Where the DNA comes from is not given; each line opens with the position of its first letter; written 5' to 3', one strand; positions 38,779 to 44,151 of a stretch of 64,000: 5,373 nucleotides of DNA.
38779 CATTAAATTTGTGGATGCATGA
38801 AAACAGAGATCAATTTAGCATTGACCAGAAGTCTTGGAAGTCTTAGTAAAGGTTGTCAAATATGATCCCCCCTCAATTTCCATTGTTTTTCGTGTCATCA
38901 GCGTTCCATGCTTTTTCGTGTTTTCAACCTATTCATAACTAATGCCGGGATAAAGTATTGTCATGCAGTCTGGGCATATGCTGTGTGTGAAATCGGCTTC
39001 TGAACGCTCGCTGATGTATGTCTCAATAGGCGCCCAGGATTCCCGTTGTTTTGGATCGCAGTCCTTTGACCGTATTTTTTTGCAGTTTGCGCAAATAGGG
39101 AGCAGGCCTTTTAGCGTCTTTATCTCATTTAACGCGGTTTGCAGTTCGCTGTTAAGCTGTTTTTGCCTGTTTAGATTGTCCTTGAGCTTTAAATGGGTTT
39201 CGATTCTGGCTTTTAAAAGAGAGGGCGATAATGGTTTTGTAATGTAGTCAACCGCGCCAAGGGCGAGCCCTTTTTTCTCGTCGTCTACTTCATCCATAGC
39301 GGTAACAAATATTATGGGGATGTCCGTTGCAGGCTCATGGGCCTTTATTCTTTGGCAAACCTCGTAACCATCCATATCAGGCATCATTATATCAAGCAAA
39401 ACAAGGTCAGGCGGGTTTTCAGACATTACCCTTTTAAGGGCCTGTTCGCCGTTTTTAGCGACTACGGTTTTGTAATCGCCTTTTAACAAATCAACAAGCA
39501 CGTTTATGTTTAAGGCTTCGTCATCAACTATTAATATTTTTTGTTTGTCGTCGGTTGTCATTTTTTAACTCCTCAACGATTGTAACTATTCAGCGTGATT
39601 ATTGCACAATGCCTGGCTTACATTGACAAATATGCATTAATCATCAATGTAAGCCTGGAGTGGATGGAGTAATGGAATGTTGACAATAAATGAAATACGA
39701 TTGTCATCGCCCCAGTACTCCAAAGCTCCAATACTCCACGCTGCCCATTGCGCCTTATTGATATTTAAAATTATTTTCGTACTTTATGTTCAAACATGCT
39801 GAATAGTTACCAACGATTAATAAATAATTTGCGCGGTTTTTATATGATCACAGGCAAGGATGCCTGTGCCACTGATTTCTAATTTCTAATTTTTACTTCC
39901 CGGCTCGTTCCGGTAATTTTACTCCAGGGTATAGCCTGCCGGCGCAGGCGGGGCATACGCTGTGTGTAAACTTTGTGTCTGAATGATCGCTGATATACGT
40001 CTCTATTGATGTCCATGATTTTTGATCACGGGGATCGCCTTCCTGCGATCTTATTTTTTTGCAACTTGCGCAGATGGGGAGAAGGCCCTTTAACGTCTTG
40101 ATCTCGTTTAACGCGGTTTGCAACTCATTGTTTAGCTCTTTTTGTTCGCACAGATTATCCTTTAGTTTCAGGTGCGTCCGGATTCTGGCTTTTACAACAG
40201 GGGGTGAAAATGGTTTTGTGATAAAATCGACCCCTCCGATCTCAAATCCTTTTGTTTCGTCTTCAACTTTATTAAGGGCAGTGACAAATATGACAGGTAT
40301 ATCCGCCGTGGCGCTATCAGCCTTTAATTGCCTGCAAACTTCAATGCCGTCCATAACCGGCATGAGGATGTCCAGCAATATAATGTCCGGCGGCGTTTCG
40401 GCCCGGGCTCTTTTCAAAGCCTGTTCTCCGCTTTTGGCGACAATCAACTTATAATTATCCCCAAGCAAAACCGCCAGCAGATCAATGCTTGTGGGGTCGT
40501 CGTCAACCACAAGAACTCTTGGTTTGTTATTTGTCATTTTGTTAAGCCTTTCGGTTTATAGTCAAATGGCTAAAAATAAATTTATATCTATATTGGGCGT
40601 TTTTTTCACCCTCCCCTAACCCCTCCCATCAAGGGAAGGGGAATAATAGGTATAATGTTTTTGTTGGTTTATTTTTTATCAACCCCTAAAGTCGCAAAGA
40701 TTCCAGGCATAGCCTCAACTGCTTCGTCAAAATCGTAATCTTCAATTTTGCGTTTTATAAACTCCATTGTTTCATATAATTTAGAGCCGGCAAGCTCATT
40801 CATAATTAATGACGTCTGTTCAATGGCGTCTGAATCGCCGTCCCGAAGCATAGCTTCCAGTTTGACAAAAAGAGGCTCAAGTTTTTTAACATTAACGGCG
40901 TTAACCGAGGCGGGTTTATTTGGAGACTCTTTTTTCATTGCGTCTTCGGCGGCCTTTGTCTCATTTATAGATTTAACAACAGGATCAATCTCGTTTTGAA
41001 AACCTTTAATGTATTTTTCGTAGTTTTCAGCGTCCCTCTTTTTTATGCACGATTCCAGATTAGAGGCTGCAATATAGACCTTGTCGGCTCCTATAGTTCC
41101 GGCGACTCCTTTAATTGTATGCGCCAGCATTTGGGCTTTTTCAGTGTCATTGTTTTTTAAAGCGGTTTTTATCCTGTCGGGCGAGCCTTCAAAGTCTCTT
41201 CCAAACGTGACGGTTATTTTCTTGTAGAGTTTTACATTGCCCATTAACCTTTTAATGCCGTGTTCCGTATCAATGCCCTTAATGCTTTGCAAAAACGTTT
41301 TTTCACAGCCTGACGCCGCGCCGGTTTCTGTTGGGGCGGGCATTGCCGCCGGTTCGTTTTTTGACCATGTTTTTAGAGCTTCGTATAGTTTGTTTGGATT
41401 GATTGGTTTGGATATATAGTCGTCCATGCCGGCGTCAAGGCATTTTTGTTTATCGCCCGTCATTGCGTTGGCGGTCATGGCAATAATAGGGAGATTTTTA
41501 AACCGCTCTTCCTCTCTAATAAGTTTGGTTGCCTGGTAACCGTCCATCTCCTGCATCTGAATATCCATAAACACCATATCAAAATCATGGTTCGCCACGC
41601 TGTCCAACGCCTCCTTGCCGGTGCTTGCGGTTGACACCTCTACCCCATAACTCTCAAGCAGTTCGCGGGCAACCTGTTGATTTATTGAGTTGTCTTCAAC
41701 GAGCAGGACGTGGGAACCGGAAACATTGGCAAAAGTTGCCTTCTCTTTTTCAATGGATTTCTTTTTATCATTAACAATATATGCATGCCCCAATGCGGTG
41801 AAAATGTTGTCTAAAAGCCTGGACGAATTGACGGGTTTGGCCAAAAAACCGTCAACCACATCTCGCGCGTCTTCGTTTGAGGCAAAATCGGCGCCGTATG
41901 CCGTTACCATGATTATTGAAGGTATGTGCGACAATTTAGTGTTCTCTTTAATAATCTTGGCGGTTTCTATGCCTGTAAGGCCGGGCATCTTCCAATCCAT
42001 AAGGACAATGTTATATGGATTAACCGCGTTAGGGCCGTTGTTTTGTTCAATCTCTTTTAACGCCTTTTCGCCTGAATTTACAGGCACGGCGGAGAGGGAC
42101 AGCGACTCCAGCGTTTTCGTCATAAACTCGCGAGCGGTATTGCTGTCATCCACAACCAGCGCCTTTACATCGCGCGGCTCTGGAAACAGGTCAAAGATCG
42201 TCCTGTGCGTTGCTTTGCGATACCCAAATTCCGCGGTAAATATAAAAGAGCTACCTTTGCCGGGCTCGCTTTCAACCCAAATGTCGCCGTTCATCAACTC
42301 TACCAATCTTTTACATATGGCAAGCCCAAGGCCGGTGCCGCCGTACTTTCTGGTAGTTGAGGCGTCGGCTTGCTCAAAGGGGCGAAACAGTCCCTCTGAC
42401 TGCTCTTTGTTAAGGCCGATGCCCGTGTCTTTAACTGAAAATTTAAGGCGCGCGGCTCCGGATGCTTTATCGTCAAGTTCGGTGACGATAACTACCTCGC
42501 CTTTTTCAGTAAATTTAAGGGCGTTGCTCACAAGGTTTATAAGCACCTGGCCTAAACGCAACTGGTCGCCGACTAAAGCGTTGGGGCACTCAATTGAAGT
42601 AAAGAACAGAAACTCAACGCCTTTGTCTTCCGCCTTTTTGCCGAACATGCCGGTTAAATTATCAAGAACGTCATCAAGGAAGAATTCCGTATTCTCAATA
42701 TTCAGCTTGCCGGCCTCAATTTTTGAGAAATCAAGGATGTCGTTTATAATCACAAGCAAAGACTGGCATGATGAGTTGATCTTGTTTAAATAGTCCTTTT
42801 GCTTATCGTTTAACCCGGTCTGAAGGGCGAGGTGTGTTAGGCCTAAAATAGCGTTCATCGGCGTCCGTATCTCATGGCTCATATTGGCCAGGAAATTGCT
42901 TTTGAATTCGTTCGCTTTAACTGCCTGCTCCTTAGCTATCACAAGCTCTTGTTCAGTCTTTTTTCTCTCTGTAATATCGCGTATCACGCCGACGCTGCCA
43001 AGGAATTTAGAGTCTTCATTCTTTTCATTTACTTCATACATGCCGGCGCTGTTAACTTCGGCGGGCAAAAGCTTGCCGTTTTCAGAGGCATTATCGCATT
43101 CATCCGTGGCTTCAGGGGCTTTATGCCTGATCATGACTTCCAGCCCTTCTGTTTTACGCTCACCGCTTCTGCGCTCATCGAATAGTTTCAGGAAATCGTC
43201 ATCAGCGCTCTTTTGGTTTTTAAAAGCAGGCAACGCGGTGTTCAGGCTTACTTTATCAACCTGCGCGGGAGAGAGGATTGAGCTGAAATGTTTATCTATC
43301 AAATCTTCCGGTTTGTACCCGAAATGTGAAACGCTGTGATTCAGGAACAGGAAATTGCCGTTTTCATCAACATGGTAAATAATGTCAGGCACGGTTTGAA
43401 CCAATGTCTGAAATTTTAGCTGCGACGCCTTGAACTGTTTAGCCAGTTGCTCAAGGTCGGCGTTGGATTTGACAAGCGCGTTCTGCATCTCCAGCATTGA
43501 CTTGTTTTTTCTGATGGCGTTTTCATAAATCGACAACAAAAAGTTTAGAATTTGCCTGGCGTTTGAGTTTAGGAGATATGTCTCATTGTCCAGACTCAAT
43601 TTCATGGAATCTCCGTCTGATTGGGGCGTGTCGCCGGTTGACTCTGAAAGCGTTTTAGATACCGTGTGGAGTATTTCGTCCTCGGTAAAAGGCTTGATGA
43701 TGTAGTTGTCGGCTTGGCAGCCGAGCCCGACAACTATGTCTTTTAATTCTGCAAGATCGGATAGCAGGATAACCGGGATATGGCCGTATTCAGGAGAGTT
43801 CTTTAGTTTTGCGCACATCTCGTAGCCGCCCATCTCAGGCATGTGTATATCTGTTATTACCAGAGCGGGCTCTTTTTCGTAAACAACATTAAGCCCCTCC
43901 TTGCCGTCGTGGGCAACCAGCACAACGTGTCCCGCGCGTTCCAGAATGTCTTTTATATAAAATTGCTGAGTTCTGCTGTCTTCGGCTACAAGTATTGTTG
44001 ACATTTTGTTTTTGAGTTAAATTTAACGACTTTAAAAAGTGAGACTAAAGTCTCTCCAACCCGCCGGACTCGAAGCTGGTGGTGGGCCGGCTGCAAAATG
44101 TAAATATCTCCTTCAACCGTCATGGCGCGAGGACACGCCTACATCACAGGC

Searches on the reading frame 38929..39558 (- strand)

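Call 9: search_protein_families(library=pfam, proteins=[window:38929-39558:-], max_evalue=0.01)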
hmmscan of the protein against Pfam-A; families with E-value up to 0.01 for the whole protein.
window:38929-39558:- (209 aa): 2 families
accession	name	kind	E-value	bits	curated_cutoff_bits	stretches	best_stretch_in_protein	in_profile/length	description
PF00072.30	Response_reg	-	1.9e-29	102.5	30.2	1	8-120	1-111/111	Response regulator receiver domain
PF23198.2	PDE8A_N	-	0.0032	17.8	29.6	1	26-99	32-105/147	PDE8A-like, N-terminal domain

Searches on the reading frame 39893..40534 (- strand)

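Call 9: search_protein_families(library=pfam, proteins=[window:39893-40534:-], max_evalue=0.01)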
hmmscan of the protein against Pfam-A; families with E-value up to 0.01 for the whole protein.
window:39893-40534:- (213 aa): 1 family
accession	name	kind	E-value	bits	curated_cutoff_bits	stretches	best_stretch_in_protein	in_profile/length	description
PF00072.30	Response_reg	-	9.7e-26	90.6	30.2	1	7-118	1-110/111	Response regulator receiver domain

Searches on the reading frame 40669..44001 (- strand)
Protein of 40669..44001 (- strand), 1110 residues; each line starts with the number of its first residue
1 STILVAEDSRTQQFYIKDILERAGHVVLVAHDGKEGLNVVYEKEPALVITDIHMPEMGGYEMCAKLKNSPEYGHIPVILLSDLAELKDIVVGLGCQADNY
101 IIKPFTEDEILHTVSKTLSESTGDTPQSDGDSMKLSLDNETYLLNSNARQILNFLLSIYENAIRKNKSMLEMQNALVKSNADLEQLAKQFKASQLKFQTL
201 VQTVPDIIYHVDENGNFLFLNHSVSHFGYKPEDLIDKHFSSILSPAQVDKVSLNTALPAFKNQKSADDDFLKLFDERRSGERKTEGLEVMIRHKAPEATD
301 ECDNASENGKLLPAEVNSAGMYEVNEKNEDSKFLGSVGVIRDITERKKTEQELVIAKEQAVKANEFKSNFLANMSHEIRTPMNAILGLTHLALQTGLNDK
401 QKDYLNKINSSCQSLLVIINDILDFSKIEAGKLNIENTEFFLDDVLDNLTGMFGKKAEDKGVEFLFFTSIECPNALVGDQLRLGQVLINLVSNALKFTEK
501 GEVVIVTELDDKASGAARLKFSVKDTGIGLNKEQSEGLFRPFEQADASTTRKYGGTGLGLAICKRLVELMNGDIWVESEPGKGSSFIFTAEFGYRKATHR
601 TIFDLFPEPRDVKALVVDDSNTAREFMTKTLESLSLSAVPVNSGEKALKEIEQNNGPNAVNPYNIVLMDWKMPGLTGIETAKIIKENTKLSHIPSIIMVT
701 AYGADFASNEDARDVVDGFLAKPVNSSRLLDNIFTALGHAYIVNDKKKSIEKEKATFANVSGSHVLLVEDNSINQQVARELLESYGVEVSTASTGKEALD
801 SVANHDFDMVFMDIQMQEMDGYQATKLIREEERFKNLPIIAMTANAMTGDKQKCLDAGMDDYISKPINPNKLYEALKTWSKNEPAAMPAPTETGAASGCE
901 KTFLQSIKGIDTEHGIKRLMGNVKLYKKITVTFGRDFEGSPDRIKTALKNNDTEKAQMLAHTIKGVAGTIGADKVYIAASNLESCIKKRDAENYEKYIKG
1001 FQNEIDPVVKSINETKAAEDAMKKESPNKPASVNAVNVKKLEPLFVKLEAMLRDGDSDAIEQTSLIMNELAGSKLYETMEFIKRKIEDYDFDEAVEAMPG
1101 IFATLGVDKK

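Call 9: search_protein_families(library=pfam, proteins=[window:40669-44001:-], max_evalue=0.01)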
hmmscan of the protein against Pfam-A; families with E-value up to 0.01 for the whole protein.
window:40669-44001:- (1110 aa): 9 families
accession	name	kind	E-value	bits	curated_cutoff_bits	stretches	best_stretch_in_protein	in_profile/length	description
PF00072.30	Response_reg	-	5.8e-76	252.3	30.2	3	765-876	1-110/111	Response regulator receiver domain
PF02518.31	HATPase_c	-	2.6e-30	105.5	26.4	1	478-590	1-107/111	Histidine kinase-, DNA gyrase B-, and HSP90-like ATPase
PF00512.31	HisKA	-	3.4e-22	78.7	26.9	1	367-431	2-66/66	His Kinase A (phospho-acceptor) domain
PF01627.28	Hpt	-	9.4e-08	32.6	24.6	1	942-1005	15-78/84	Hpt domain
PF13426.13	PAS_9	-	1.6e-06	28.8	27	1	207-345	3-103/103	PAS domain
PF00989.32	PAS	-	1.4e-05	25.5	22.6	1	196-277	2-82/113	PAS fold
PF08448.16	PAS_4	-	7e-05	23.5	23.1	1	203-251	3-52/110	PAS fold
PF23198.2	PDE8A_N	-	8.5e-05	22.9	29.6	1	783-864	31-116/147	PDE8A-like, N-terminal domain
PF20274.4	cREC_REC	-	0.00049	21.2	27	0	790-849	16-79/88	Cyclic-phosphate processing Receiver domain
